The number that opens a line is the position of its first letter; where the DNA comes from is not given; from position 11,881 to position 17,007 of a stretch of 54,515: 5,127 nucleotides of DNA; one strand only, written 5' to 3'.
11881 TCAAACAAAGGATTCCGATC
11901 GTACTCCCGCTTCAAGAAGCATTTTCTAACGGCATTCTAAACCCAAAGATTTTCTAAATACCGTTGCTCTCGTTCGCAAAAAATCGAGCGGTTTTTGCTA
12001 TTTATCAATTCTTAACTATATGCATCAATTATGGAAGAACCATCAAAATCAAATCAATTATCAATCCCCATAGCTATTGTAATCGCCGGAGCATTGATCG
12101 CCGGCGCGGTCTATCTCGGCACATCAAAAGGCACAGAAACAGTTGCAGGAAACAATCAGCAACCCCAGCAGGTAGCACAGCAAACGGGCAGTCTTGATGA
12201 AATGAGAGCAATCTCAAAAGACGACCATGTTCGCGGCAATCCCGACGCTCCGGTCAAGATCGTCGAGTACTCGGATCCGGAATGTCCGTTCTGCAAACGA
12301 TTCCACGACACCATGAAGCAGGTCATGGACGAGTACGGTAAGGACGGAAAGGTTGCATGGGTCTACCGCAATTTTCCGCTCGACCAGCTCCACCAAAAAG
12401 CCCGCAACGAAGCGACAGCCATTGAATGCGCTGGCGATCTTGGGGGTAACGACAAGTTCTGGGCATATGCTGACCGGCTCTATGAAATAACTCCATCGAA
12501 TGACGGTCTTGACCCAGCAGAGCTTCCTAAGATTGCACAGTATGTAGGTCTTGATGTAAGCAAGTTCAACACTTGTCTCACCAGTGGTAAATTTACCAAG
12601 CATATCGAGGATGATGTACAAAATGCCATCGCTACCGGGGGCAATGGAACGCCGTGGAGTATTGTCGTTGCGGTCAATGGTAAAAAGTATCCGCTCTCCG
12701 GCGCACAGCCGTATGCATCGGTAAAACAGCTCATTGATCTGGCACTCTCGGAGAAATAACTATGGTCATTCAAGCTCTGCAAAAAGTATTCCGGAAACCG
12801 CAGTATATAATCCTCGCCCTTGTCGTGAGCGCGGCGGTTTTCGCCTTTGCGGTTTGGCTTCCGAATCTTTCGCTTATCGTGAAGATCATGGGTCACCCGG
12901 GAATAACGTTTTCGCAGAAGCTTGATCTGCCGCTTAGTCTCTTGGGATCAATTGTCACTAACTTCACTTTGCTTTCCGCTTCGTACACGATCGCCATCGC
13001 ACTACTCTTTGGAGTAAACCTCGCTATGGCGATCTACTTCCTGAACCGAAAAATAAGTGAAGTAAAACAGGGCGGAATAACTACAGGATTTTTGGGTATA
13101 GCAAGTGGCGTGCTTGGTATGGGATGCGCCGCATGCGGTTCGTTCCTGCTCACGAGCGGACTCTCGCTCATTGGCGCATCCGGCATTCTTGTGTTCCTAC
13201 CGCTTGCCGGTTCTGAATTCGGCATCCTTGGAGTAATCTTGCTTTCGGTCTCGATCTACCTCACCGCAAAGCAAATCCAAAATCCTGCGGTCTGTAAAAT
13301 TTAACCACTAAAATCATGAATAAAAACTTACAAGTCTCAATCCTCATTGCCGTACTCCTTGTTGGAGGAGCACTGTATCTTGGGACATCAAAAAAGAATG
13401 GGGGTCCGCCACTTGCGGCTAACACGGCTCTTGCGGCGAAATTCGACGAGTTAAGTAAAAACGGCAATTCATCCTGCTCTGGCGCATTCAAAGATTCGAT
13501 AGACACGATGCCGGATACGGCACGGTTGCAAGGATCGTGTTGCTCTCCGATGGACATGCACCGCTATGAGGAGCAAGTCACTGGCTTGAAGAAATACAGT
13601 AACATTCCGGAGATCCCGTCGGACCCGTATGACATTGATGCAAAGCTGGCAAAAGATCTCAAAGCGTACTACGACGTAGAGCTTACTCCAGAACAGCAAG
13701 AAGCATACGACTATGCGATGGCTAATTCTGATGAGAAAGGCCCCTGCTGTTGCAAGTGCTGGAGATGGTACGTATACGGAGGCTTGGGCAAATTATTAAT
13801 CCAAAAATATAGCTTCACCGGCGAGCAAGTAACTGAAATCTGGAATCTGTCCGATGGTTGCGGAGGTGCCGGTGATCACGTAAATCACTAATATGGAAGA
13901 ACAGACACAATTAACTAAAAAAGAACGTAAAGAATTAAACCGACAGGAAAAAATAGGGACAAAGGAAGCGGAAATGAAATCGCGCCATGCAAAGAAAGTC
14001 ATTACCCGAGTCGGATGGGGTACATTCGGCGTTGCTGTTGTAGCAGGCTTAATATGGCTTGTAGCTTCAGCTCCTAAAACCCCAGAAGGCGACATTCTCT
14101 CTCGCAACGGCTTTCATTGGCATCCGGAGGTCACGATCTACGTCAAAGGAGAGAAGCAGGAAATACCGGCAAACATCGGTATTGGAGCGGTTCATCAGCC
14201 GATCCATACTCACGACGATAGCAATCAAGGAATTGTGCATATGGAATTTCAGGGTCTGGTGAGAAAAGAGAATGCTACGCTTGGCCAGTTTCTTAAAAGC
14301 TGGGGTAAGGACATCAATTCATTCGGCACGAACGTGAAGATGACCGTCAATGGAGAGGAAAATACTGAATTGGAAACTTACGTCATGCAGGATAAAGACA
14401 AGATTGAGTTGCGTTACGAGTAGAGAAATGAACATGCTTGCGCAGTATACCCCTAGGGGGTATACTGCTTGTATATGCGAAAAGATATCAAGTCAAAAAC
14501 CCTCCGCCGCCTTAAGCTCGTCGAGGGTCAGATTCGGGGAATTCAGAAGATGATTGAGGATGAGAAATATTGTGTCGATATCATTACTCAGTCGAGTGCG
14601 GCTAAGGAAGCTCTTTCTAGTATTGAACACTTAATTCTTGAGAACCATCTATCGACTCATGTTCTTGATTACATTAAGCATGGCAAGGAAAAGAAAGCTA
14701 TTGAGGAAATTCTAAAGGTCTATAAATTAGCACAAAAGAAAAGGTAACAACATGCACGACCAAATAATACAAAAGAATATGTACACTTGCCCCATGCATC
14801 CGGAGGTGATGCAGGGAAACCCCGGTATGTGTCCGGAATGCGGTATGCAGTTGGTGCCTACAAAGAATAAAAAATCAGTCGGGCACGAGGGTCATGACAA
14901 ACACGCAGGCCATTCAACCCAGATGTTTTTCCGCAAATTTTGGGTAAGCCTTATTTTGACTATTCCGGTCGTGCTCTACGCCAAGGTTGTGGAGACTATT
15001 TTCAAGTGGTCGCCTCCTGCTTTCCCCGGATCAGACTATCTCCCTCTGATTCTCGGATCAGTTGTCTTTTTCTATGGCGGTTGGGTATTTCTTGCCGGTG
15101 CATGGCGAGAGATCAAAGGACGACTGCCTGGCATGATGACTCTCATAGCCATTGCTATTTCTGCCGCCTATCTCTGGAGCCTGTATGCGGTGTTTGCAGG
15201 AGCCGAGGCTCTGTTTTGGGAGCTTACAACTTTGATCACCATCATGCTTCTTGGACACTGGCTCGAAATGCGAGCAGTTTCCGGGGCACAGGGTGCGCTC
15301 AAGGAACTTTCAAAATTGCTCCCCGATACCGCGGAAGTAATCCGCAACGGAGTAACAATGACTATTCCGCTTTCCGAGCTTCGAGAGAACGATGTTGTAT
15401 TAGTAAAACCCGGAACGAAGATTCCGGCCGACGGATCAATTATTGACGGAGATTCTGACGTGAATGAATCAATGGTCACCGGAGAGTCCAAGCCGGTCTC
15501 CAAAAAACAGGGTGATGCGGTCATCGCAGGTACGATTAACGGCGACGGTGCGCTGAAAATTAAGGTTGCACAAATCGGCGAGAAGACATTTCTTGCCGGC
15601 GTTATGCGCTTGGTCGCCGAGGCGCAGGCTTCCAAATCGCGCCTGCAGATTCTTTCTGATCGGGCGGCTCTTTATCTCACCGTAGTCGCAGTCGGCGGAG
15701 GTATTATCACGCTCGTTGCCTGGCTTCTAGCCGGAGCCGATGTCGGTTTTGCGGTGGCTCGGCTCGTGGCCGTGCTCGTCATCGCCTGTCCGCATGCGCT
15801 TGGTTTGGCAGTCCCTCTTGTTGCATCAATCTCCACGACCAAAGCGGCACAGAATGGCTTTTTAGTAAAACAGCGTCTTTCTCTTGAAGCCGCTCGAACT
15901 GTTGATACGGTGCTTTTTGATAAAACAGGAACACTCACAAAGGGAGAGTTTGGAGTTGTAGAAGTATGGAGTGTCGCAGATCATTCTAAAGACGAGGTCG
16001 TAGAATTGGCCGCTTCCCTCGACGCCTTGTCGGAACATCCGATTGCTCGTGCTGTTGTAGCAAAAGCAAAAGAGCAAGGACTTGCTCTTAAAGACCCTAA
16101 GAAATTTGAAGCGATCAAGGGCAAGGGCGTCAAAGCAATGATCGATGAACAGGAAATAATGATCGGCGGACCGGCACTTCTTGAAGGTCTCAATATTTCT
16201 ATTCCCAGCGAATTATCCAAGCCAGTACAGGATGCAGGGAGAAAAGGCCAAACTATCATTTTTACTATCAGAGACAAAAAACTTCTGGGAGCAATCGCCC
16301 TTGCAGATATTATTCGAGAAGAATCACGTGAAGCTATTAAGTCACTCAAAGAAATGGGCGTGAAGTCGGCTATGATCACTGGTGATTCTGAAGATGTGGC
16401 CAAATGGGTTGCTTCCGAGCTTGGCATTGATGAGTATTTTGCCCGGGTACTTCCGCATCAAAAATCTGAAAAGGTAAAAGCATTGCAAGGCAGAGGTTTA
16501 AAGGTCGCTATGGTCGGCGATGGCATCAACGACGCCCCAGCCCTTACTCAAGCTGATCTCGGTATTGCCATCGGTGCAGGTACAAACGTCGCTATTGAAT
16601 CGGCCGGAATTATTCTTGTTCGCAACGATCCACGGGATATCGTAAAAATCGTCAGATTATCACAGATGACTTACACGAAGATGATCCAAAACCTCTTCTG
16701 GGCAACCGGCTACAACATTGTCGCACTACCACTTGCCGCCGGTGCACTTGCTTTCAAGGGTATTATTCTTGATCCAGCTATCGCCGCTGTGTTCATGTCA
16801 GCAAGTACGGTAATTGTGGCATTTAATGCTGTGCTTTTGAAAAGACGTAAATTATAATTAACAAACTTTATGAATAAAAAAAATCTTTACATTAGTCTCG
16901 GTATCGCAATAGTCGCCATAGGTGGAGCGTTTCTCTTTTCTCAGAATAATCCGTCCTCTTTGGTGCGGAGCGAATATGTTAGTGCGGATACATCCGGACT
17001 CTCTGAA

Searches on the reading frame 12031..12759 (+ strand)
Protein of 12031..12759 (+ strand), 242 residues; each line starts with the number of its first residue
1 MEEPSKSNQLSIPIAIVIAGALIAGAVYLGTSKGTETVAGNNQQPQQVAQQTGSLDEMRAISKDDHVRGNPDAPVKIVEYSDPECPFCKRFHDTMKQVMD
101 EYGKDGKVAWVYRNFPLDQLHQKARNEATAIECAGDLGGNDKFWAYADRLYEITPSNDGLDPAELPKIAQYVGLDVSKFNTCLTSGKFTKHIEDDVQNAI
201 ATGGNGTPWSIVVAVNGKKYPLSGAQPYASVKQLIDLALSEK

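Call 10: search_protein_families(library=pfam, proteins=[window:12031-12759:+], max_evalue=0.01)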
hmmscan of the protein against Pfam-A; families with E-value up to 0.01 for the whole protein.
window:12031-12759:+ (242 aa): 4 families
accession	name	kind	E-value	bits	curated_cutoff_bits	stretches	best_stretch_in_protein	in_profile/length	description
PF13462.12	Thioredoxin_4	-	8e-27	94.9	23.2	1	63-236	3-164/165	Thioredoxin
PF01323.26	DSBA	-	6.7e-14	52.5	25.6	2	161-235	121-190/191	DSBA-like thioredoxin domain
PF13098.12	Thioredoxin_2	-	6.9e-06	26.8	27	1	77-229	9-98/104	Thioredoxin-like domain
PF18400.7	Thioredoxin_12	-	0.0026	18.1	26.1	1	50-117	119-184/190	Thioredoxin-like domain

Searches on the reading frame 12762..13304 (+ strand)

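Call 10: search_protein_families(library=pfam, proteins=[window:12762-13304:+], max_evalue=0.01)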
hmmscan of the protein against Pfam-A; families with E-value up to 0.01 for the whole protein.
window:12762-13304:+ (180 aa): 0 families

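Call 42: search_protein_families(library=pfam, proteins=[window:12762-13304:+], max_evalue=0.5)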
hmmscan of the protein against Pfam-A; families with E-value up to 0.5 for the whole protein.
window:12762-13304:+ (180 aa): 1 family
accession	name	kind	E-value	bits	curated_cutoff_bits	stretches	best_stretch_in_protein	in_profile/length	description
PF11676.13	DUF3272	-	0.091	13.5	25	0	12-29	2-19/61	Protein of unknown function (DUF3272)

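Call 44: search_protein_families(library=ncbifam, proteins=[window:12762-13304:+], max_evalue=0.5)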
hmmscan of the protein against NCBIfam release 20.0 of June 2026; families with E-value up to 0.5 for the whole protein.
window:12762-13304:+ (180 aa): 1 family
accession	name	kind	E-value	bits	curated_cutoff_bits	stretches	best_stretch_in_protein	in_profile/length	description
NF052420.1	translocon_SseD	equivalog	0.34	11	130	0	98-131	38-71/152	type III secretion system translocon protein SseD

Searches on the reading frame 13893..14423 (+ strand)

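Call 10: search_protein_families(library=pfam, proteins=[window:13893-14423:+], max_evalue=0.01)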
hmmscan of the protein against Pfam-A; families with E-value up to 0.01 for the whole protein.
window:13893-14423:+ (176 aa): 0 families

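Call 42: search_protein_families(library=pfam, proteins=[window:13893-14423:+], max_evalue=0.5)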
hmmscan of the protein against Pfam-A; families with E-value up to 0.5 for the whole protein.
window:13893-14423:+ (176 aa): 0 families

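Call 44: search_protein_families(library=ncbifam, proteins=[window:13893-14423:+], max_evalue=0.5)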
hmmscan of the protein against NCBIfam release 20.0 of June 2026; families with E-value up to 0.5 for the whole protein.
window:13893-14423:+ (176 aa): 2 families
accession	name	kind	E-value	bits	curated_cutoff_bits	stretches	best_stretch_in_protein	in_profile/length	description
NF033709.1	PorV_fam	subfamily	0.062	12.9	90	1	79-149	183-254/326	PorV/PorQ family protein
NF040911.1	KGW_Acineto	subfamily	0.07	12.8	35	1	29-59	2-34/38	KGW motif small protein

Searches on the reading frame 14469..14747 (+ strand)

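Call 10: search_protein_families(library=pfam, proteins=[window:14469-14747:+], max_evalue=0.01)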
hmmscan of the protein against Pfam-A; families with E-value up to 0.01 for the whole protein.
window:14469-14747:+ (92 aa): 1 family
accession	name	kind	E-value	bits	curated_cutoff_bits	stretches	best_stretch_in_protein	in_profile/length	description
PF02583.22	Trns_repr_metal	-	2.7e-25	89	22.8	1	8-85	2-76/78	Metal-sensitive transcriptional repressor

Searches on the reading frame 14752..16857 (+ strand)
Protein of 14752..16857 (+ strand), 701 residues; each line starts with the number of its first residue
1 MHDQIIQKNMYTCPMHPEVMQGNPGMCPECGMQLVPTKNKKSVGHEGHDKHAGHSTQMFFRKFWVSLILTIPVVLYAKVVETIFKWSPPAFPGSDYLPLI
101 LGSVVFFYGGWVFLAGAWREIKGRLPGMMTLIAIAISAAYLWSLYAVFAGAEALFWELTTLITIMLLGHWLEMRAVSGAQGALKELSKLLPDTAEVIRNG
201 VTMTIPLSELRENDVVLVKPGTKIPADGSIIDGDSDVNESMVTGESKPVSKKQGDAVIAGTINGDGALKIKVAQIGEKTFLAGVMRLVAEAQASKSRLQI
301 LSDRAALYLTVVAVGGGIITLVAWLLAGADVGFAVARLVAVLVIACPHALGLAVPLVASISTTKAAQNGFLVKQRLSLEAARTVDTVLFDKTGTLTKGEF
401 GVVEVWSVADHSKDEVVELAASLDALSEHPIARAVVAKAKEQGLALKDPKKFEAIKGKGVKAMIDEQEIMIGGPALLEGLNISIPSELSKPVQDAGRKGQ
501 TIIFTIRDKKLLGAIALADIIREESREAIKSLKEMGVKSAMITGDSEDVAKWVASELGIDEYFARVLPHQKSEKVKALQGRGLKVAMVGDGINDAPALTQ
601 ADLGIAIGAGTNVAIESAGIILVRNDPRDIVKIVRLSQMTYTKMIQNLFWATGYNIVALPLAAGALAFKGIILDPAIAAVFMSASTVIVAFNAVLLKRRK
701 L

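Call 10: search_protein_families(library=pfam, proteins=[window:14752-16857:+], max_evalue=0.01)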
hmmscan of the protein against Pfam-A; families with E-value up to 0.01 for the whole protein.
window:14752-16857:+ (701 aa): 7 families
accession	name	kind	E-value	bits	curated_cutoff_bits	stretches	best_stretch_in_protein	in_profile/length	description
PF00122.25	E1-E2_ATPase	-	1.6e-53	181.3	28.1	1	188-368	1-181/181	E1-E2 ATPase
PF00702.32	Hydrolase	-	3e-37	129.3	26.4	1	384-602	1-191/191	haloacid dehalogenase-like hydrolase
PF19335.5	HMBD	-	1.4e-08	35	23.6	1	11-36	2-27/28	Heavy metal binding domain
PF08282.18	Hydrolase_3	-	1.3e-05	25.5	20.9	1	583-626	204-247/255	haloacid dehalogenase-like hydrolase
PF12710.13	HAD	-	0.00021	22.2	27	1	514-598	79-188/189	haloacid dehalogenase-like hydrolase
PF13419.12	HAD_2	-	0.00035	21.2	23.8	1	523-595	82-165/178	Haloacid dehalogenase-like hydrolase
PF20587.3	DUF6789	-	0.005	17.4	27.1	1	97-171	50-124/144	Family of unknown function (DUF6789)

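Call 44: search_protein_families(library=ncbifam, proteins=[window:14752-16857:+], max_evalue=0.5)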
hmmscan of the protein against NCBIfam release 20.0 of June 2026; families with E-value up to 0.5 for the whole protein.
window:14752-16857:+ (701 aa): 36 families (the best 25 are shown)
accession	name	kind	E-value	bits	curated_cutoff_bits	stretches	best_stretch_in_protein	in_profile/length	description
TIGR01525.1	ATPase-IB_hvy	subfamily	9.7e-177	589.2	346.25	1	128-696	1-560/560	heavy metal translocating P-type ATPase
TIGR01511.1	ATPase-IB1_Cu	subfamily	2e-176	588.1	397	1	110-697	2-542/542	copper-translocating P-type ATPase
NF007952.0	PRK10671.1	equivalog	3.9e-130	435.5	1316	1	54-698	184-833/838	copper-exporting P-type ATPase CopA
TIGR01512.1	ATPase-IB2_Cd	subfamily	5.1e-114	381.7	313.5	2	155-472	18-302/494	cadmium family heavy metal-translocating P-type ATPase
NF008262.1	PRK11033.1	equivalog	2.4e-101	340.4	1005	1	144-699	187-730/731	zinc/cadmium/mercury/lead-transporting ATPase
NF033775.1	P_type_ZntA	exception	4.2e-91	306.4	1240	1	144-700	192-732/732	Zn(II)/Cd(II)/Pb(II) translocating P-type ATPase ZntA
TIGR01494.1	ATPase_P-type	subfamily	2e-89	300.3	62.3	1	161-675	2-473/478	HAD-IC family P-type ATPase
TIGR01497.1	kdpB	equivalog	4.8e-61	206.7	527.9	1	196-639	109-566/675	potassium-transporting ATPase subunit KdpB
TIGR01647.1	ATPase-IIIA_H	equivalog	1.4e-56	192.2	615.5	2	155-561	55-483/755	plasma-membrane proton-efflux P-type ATPase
NF010609.0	PRK14010.1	equivalog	2.3e-52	178.1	1323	1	197-638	110-559/673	K(+)-transporting ATPase subunit B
TIGR01522.1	ATPase-IIA2_Ca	equivalog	3.2e-44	150.9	798.3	3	181-409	106-344/854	calcium-transporting P-type ATPase, PMR1-type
TIGR01517.1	ATPase-IIB_Ca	equivalog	4.2e-41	141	507.05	2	194-421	158-397/882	calcium-translocating P-type ATPase, PMCA-type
TIGR01657.1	P-ATPase-V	hypoth_equivalog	2.4e-39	134.7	618.25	3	161-413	198-477/1055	ATP13A2 family polyamine export P-type ATPase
TIGR01116.1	ATPase-IIA1_Ca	equivalog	4.1e-31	107.9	703.4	2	510-656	456-617/799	calcium-translocating P-type ATPase, SERCA-type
TIGR01106.1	ATPase-IIC_X-K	subfamily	1.5e-30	105.9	946.1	2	182-408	131-368/997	Na,H/K antiporter P-type ATPase subunit alpha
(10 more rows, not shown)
